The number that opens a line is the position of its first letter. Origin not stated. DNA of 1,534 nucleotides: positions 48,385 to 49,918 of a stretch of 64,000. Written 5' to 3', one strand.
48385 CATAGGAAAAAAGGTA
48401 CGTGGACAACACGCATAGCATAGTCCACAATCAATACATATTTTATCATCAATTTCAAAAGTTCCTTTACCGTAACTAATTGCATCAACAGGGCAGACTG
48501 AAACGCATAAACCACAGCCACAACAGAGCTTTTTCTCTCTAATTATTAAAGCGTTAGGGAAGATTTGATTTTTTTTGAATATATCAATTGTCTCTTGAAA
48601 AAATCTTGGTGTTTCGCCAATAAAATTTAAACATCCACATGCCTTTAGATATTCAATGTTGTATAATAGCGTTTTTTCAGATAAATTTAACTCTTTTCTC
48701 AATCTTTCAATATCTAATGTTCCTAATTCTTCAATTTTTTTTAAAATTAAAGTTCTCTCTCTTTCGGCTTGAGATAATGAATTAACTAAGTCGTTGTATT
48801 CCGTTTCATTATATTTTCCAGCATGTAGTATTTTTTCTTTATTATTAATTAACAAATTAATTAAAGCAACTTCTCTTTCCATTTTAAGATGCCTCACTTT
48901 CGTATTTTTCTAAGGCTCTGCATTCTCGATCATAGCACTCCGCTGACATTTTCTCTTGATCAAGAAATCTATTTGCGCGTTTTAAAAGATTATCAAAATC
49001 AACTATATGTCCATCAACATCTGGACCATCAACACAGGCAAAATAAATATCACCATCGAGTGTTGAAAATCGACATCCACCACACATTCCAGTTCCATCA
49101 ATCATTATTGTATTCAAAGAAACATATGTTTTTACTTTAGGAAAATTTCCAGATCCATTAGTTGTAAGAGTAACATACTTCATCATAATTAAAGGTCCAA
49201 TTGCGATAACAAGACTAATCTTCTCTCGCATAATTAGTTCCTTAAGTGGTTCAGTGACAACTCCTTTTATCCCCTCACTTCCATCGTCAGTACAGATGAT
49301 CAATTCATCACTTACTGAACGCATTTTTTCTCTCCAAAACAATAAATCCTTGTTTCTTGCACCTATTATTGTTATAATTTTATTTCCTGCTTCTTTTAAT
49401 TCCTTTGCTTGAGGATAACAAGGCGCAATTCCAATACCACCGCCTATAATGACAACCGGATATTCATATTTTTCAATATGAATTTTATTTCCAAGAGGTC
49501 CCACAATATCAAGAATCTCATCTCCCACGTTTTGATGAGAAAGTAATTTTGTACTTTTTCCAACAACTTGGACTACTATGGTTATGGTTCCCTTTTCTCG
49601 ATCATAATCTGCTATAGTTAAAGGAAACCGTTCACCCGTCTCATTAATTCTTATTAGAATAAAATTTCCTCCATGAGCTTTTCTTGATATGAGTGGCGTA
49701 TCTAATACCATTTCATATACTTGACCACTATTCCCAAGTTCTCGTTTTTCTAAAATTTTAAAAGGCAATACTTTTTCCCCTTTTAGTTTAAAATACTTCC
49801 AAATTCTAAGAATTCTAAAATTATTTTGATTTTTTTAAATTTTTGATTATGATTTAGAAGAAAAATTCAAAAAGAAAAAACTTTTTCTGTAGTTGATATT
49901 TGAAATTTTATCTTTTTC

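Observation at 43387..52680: Minus-strand redox operon: HdrC-GltD-CCG fusion, NfnA-like subunit and two FrhB-NfnB mega-fusions, possibly a multi-substrate flavin-based electron-bifurcating complex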

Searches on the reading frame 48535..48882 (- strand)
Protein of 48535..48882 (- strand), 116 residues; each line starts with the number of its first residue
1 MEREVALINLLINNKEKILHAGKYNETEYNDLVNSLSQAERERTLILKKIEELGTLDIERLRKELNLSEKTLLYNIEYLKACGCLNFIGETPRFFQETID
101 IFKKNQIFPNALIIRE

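Call 70: predict_structure(alignment_id=A4)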
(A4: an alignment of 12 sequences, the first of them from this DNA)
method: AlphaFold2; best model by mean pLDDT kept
length: 116 residues; sequences in the alignment: 12
mean_pLDDT: 82.0   pTM: 0.66
mean pLDDT of the five models: 82.0, 81.9, 80.5, 80.1, 80.1
residues with pLDDT >= 90: 58; 70-90: 29; 50-70: 19; < 50: 10
segments of 3 or more residues with pLDDT < 50: 1-3, 110-116
pLDDT, mean of each block of 10 residues (from residue 1): 67 92 92 90 94 94 93 91 87 64 61 44
secondary structure, 60 per line:
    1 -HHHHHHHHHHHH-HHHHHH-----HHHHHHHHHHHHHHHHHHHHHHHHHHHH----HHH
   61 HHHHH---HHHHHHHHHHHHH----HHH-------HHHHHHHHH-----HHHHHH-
elements in order: H2-13 H15-20 H26-53 H58-65 H69-81 H96-104 H110-115

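Call 72: fold_search(model_id=the predicted structure, library=pdb)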
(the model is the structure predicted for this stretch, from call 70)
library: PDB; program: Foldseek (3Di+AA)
matches with E <= 10: 155; with E <= 0.001: 0
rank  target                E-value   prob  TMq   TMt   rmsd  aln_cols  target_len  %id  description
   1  5duk_B                8.6e-01  0.99  0.39  0.66   1.0        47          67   30  N-terminal structure of putative DNA binding transcription factor from Thermoplasmatales archaeon SCGC AB-539-N05 (released 2015-10-07)
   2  5duk_A                1.4e+00  0.97  0.31  0.59   1.0        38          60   37  N-terminal structure of putative DNA binding transcription factor from Thermoplasmatales archaeon SCGC AB-539-N05 (released 2015-10-07)
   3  1tro_E                1.8e+00  0.33  0.32  0.37   7.1        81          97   21  CRYSTAL STRUCTURE OF TRP REPRESSOR OPERATOR COMPLEX AT ATOMIC RESOLUTION (released 1994-01-31)
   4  2p6t_F                2.0e+00  0.89  0.35  0.27   1.4        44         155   25  CRYSTAL STRUCTURE OF TRANSCRIPTIONAL REGULATOR NMB0573 and L-LEUCINE COMPLEX FROM NEISSERIA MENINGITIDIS (released 2007-04-03)
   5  2oz9                  2.1e+00  0.23  0.34  0.37   9.2       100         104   17  E. coli TRP holorepressor, orthorhombic crystal form (released 2007-03-06)
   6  2efn                  2.2e+00  0.84  0.34  0.27   1.7        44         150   23  Crystal Structure of Ser 32 to Ala of ST1022 from Sulfolobus tokodaii 7 (released 2008-02-26)
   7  1je8_E                2.4e+00  0.44  0.30  0.49  11.1        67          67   18  Two-Component response regulator NarL/DNA Complex: DNA Bending Found in a High Affinity Site (released 2002-09-27)
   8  1tro_G                2.5e+00  0.21  0.31  0.35   8.1        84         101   20  CRYSTAL STRUCTURE OF TRP REPRESSOR OPERATOR COMPLEX AT ATOMIC RESOLUTION (released 1994-01-31)
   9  3o2r_A                2.6e+00  0.10  0.26  0.23  12.3       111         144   16  Structural flexibility in region involved in dimer formation of nuclease domain of Ribonuclase III (rnc) from Campylob (released 2010-08-04)
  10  2ia0_A                2.8e+00  0.82  0.35  0.27   1.4        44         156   25  Transcriptional Regulatory Protein PF0864 From Pyrococcus Furiosus a Member of the ASNC Family (PF0864) (released 2006-10-31)
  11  2pmh                  2.8e+00  0.66  0.30  0.23   1.7        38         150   26  Crystal structure of Thr132Ala of ST1022 from Sulfolobus tokodaii (released 2008-04-22)
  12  7oyk_AAA              2.8e+00  0.35  0.39  0.46  11.9        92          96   18  DNA-binding domain of CggR in complex with the DNA operator (released 2021-11-10)
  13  8r3g_A                2.8e+00  0.33  0.44  0.16  13.2       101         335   19  Central glycolytic genes regulator (CggR) bound to DNA operator (released 2024-06-19)
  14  7bhy_A                3.0e+00  0.41  0.33  0.59   2.8        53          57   19  DNA-binding domain of DeoR in complex with the DNA operator (released 2021-11-10)
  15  7oyk_DDD              3.0e+00  0.35  0.44  0.52  10.9       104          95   20  DNA-binding domain of CggR in complex with the DNA operator (released 2021-11-10)
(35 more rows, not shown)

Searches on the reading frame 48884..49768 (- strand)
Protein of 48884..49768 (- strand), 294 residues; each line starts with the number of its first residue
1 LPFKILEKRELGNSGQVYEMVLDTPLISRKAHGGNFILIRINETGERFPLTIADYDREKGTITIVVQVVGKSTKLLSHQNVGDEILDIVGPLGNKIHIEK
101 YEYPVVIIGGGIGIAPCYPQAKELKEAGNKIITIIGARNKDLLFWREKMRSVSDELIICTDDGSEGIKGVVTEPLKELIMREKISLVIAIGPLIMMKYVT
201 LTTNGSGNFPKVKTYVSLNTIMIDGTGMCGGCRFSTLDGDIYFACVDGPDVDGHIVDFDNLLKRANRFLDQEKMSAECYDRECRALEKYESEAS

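Call 4: search_protein_families(library=pfam, proteins=[window:48884-49768:-], max_evalue=0.01)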
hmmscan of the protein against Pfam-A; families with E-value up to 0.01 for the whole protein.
window:48884-49768:- (294 aa): 3 families
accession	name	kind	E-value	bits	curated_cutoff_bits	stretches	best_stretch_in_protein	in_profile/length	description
PF10418.14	DHODB_Fe-S_bind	-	2.3e-10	40.5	23.9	1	219-256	1-40/41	Iron-sulfur cluster binding domain of dihydroorotate dehydrogenase B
PF00175.26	NAD_binding_1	-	0.00021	22.3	22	1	108-199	2-107/109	Oxidoreductase NAD-binding domain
PF00970.30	FAD_binding_6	-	0.00023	21.9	21.1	1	3-94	2-96/99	Oxidoreductase FAD-binding domain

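Call 5: search_protein_families(library=ncbifam, proteins=[window:48884-49768:-], max_evalue=0.001)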
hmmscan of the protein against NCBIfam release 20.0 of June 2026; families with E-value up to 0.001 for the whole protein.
window:48884-49768:- (294 aa): 18 families
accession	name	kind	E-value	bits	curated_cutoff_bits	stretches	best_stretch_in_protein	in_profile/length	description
NF004862.0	PRK06222.1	subfamily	4.2e-108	361.1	220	1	3-285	2-277/281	sulfide/dihydroorotate dehydrogenase-like FAD/NAD-binding protein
NF009414.0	PRK12778.1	equivalog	7.1e-102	342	1103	1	3-288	2-280/752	bifunctional dihydroorotate dehydrogenase B NAD binding subunit/NADPH-dependent glutamate synthase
NF009413.0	PRK12775.1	equivalog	5.3e-91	305.9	1895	1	5-288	4-279/1006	putative trifunctional 2-polyprenylphenol hydroxylase/glutamate synthase subunit beta/ferritin domain-containing protein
NF009415.0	PRK12779.1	equivalog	3.7e-71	240.2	1519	1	3-276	651-938/944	putative bifunctional glutamate synthase subunit beta/2-polyprenylphenol hydroxylase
NF000796.0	PRK00054.1-1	equivalog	3.5e-40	137.9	224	1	14-254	15-233/254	dihydroorotate dehydrogenase electron transfer subunit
NF000799.0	PRK00054.1-4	equivalog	1.2e-37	129.4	314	1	15-249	17-249/258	dihydroorotate dehydrogenase electron transfer subunit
NF000798.0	PRK00054.1-3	equivalog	4.2e-36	124.8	219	1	5-256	10-242/244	dihydroorotate dehydrogenase electron transfer subunit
NF000797.0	PRK00054.1-2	equivalog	2.1e-35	122.3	270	1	5-237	19-243/267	dihydroorotate dehydrogenase electron transfer subunit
NF004470.0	PRK05802.1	equivalog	1.5e-22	80.1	313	1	4-245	69-314/330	sulfide/dihydroorotate dehydrogenase-like FAD/NAD-binding protein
NF006220.0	PRK08345.1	subfamily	2.8e-20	72.8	395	1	4-249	14-280/294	cytochrome-c3 hydrogenase subunit gamma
TIGR02911.1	sulfite_red_B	equivalog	4.1e-20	72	288.6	1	30-249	30-249/261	anaerobic sulfite reductase subunit AsrB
NF040830.1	sulfhyd_ShyC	equivalog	1.1e-13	51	600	1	4-118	10-124/288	NAD(P)-dependent hydrogenase/sulfhydrogenase 2 subunit gamma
NF040835.1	sulfhyd_HydG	equivalog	7.6e-13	48.4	650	1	5-250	22-278/292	NADPH-dependent hydrogenase/sulfhydrogenase 1 subunit gamma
NF005128.0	PRK06567.1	equivalog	3.1e-08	32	1072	1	16-152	806-937/1031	putative bifunctional glutamate synthase subunit beta/2-polyprenylphenol hydroxylase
NF040810.1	BenC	equivalog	1.9e-06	27.3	430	1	34-203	137-315/333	benzoate 1,2-dioxygenase electron transfer component BenC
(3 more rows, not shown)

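Call 36: search_solved_structures(query=window:48884-49768:-, max_evalue=1e-10, show_alignments=2)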
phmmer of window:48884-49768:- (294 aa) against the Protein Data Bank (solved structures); distinct sequences matched with E-value up to 1e-10: 7.
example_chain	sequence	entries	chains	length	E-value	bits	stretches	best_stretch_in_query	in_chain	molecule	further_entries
5jca_S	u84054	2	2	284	1.9e-85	290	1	1-284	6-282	NADH-dependent Ferredoxin:NADP Oxidoreductase (NfnI) subunit beta | NADH-dependent Ferredoxin:NADP Oxidoreductase subunit beta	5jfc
4ylf_A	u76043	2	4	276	2.7e-77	263.3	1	15-278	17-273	Dihydroorotate dehydrogenase B (NAD(+)), electron transfer subunit homolog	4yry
5vj7_B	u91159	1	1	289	1.4e-42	149.3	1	3-285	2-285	Ferredoxin-NADP(+) reductase subunit alpha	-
1ep1_B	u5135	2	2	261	3.5e-19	72.5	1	8-250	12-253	DIHYDROOROTATE DEHYDROGENASE B (PYRK SUBUNIT)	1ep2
1ep3_B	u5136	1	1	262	3.6e-19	72.5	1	8-250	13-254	DIHYDROOROTATE DEHYDROGENASE B (PYRK SUBUNIT)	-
5ksw_B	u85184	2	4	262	5.1e-19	72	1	5-250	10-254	Dihydroorotate dehydrogenase B (NAD(+)), electron transfer subunit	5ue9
9nez_C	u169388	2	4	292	5.8e-12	48.8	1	22-250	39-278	Sulfhydrogenase 1 subunit gamma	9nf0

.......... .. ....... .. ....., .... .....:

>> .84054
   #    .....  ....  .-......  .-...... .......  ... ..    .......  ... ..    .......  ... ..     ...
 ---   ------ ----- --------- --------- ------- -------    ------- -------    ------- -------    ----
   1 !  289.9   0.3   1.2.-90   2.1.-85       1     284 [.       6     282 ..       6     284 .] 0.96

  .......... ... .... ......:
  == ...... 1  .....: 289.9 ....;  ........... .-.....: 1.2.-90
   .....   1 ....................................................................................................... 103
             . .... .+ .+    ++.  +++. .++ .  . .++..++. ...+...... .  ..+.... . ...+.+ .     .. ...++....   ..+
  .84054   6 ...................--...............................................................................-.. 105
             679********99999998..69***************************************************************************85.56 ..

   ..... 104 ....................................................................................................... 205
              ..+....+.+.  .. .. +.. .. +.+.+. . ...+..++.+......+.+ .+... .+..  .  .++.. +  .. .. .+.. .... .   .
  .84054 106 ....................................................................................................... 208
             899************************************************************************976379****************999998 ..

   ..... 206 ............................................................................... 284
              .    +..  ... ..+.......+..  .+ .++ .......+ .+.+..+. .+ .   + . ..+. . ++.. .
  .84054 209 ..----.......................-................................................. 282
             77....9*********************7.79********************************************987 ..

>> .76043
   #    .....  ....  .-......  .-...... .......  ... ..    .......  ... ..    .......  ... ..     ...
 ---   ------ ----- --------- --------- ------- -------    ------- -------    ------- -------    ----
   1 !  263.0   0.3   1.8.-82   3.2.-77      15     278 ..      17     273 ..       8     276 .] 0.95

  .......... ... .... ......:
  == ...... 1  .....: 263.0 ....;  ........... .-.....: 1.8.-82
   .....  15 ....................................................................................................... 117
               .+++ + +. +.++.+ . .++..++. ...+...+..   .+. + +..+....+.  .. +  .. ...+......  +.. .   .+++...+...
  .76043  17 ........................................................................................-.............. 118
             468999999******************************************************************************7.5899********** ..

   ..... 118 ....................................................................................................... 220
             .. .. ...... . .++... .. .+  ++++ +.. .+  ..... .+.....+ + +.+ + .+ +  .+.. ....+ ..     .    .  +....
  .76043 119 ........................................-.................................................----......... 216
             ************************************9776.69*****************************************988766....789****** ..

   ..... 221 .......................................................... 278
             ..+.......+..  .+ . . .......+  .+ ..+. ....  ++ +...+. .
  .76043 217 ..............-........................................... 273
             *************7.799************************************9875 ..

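Call 54: list_cluster_members(proteins=[P0121, window:48884-49768:-, window:43387-46107:-, window:46156-48882:-, window:46156-48897:-])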
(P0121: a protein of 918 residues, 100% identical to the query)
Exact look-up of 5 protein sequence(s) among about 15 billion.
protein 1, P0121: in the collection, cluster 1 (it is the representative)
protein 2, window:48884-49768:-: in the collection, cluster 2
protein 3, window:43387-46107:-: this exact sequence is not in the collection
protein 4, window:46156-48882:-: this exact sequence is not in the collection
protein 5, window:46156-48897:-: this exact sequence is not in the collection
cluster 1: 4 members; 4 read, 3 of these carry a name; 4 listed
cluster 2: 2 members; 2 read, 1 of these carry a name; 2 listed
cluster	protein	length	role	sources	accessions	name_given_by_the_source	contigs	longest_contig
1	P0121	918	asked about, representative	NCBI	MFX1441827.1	MAG: FAD-dependent oxidoreductase [Promethearchaeota archaeon]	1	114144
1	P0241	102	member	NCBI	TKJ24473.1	MAG: hypothetical protein CEE42_10585, partial [Promethearchaeota archaeon Loki_b31]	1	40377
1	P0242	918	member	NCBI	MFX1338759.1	MAG: FAD-dependent oxidoreductase [Promethearchaeota archaeon]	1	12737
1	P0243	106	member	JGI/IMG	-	-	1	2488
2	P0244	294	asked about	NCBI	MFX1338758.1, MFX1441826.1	MAG: sulfide/dihydroorotate dehydrogenase-like FAD/NAD-binding protein [Promethearchaeota ...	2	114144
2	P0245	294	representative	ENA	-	-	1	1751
